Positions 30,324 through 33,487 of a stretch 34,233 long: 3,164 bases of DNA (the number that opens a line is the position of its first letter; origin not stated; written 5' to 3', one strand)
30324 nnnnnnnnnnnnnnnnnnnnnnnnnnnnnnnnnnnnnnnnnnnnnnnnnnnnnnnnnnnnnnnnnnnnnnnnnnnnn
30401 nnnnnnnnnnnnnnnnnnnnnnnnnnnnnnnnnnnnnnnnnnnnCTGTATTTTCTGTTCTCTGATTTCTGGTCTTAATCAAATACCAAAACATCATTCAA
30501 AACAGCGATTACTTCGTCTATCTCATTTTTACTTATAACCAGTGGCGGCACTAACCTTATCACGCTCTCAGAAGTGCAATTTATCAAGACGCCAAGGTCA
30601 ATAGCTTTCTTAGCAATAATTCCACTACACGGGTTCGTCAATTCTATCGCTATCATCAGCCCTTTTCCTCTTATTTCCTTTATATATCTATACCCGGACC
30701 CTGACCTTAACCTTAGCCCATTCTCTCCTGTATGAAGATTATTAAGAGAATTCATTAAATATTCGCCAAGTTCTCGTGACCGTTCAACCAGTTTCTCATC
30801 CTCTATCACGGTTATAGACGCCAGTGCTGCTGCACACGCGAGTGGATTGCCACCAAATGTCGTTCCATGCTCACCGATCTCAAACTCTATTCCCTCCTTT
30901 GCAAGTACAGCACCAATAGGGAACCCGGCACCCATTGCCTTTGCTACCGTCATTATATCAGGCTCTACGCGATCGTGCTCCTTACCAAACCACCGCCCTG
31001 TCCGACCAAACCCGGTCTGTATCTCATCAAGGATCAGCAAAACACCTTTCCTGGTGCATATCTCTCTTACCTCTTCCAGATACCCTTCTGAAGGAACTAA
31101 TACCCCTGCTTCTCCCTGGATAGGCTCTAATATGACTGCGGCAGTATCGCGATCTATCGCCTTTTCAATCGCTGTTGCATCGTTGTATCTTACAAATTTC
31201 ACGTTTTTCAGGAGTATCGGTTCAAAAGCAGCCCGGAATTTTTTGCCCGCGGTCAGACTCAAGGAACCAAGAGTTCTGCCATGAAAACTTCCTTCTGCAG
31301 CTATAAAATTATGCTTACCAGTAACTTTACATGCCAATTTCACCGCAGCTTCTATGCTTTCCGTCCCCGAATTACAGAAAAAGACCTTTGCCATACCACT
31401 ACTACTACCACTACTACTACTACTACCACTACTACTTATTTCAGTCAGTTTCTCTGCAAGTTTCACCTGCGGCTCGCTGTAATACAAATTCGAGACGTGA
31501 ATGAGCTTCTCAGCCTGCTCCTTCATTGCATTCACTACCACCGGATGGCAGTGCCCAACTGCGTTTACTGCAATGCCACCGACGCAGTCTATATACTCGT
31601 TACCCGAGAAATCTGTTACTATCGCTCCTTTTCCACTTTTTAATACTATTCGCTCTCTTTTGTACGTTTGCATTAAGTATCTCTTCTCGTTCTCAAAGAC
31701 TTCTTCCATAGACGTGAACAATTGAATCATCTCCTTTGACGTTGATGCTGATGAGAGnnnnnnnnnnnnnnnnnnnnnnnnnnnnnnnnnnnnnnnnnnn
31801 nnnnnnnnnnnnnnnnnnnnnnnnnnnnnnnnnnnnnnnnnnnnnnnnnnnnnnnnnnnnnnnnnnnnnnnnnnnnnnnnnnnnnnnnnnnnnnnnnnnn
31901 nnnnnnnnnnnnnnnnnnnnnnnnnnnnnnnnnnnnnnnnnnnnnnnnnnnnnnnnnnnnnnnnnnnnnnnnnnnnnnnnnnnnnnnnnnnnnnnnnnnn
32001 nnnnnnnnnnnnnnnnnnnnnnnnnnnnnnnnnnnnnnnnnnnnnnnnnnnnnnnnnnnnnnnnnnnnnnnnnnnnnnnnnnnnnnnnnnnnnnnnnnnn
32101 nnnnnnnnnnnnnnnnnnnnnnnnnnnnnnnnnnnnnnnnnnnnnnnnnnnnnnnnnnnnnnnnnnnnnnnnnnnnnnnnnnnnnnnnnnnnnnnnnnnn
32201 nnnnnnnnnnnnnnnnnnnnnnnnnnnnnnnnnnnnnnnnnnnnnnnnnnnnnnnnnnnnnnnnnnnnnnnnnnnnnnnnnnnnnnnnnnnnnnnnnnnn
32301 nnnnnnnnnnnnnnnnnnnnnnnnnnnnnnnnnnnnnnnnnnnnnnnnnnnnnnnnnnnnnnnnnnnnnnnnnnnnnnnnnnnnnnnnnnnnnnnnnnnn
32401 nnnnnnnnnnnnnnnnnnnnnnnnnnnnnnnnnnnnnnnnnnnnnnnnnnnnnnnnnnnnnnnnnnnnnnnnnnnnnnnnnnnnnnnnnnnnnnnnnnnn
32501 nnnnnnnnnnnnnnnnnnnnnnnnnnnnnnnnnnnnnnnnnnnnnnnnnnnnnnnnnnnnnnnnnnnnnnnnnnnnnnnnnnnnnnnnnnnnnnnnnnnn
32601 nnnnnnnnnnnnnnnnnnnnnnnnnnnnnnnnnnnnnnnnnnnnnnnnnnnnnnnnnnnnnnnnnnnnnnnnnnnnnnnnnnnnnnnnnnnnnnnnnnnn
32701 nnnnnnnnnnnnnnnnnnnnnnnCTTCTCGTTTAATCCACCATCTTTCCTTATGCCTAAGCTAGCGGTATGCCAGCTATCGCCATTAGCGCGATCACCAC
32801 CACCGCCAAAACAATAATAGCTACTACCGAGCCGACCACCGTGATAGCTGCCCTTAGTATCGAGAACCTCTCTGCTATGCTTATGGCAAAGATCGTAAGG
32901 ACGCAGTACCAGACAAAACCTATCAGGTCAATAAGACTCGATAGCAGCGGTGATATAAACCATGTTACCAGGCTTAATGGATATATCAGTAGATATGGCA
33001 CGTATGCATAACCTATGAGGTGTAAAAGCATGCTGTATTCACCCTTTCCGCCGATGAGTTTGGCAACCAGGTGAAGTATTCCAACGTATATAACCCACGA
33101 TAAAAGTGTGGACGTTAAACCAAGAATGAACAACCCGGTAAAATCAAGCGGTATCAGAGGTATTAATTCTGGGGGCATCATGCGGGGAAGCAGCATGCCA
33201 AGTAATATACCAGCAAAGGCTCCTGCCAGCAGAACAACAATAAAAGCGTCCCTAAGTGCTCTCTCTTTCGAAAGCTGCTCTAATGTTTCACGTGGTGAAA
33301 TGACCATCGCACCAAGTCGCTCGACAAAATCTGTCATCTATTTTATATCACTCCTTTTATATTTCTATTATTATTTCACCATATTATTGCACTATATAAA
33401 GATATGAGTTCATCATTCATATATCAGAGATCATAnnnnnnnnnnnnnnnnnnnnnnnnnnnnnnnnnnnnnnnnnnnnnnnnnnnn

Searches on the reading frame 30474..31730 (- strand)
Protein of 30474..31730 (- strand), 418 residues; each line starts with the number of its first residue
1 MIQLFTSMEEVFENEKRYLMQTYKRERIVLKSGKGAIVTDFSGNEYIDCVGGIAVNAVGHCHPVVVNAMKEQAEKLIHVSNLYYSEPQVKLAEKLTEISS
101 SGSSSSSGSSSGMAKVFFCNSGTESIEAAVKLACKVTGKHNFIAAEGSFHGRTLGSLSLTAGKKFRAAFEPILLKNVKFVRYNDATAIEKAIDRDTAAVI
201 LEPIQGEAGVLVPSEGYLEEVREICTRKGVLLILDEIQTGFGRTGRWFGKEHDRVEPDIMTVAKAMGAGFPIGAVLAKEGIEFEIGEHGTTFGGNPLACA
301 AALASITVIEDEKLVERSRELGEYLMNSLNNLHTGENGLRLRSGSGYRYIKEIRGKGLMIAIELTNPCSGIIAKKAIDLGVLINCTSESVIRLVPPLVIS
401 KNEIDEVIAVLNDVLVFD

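Call 37: search_solved_structures(query=window:30474-31730:-, show_alignments=1, max_evalue=1e-60)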
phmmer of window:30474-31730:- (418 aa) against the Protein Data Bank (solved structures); distinct sequences matched with E-value up to 1e-60: 33.
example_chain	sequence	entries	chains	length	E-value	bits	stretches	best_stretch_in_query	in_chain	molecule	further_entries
2eh6_A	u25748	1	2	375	2.3e-96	326.3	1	18-415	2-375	Acetylornithine aminotransferase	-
7nn1_A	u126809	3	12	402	1.1e-94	320.8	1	17-414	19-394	Acetylornithine aminotransferase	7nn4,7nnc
8ht2_A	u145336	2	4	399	8.3e-91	308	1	16-414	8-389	Acetylornithine aminotransferase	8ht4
2ord_A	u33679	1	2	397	1.1e-86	294.5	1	15-415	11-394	Acetylornithine aminotransferase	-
2e54_A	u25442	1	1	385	3.2e-86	292.9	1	18-415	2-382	Acetylornithine aminotransferase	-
1vef_A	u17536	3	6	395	3.3e-85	289.6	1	11-415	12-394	Acetylornithine/acetyl-lysine aminotransferase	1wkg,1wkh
3nx3_A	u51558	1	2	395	1.3e-80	274.5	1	14-411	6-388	Acetylornithine aminotransferase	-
6w7x_A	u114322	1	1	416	9.3e-75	255.2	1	16-409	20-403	Acetylornithine aminotransferase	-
3ruy_A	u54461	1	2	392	9.7e-73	248.6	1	15-408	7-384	Ornithine aminotransferase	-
4uox_A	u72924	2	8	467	1.2e-72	248.2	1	34-410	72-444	PUTRESCINE AMINOTRANSFERASE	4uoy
5h7d_A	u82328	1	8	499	1.5e-72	248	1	34-410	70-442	Putrescine aminotransferase,Immunoglobulin G-binding protein A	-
5x3f_A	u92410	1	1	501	1.5e-72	247.9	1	34-410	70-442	Putrescine aminotransferase,Immunoglobulin G-binding protein A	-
8cpl_A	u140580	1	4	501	1.6e-72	247.9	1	34-410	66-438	Putrescine aminotransferase,Immunoglobulin G-binding protein A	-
8r2p_A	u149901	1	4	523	1.8e-72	247.7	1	34-410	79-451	Putrescine aminotransferase,Immunoglobulin G-binding protein A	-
4adb_A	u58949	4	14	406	3.8e-72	246.6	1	13-405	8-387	SUCCINYLORNITHINE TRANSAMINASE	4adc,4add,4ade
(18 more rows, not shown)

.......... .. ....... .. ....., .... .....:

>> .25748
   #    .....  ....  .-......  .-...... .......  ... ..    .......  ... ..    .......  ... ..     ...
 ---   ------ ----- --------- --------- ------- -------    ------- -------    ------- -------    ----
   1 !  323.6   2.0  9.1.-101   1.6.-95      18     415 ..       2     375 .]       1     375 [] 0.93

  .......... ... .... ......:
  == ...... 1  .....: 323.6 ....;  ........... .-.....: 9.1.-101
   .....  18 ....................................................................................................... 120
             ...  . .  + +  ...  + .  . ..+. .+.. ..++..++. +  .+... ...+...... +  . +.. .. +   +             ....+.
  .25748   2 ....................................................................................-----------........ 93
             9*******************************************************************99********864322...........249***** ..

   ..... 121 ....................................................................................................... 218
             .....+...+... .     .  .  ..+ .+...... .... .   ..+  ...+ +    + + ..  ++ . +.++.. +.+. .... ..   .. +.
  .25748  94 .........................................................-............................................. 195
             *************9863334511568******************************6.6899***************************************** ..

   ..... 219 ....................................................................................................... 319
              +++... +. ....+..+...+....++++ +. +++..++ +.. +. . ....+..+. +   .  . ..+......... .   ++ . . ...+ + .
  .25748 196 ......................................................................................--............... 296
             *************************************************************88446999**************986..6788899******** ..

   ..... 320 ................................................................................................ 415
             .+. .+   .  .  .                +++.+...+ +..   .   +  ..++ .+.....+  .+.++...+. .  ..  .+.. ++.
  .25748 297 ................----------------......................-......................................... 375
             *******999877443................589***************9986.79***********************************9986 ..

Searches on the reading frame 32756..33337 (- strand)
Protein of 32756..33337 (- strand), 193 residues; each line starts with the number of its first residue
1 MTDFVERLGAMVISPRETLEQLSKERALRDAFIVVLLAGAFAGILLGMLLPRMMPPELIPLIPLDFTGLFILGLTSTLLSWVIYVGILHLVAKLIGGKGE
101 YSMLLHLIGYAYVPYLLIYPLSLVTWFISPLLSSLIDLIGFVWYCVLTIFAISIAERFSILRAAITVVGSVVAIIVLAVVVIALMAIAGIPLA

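Call 28: find_encoding_contigs(protein=window:32756-33337:-, flank=10000, max_places=10)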
Protein window:32756-33337:- (193 aa): no gene with exactly this product is on record in the collection.
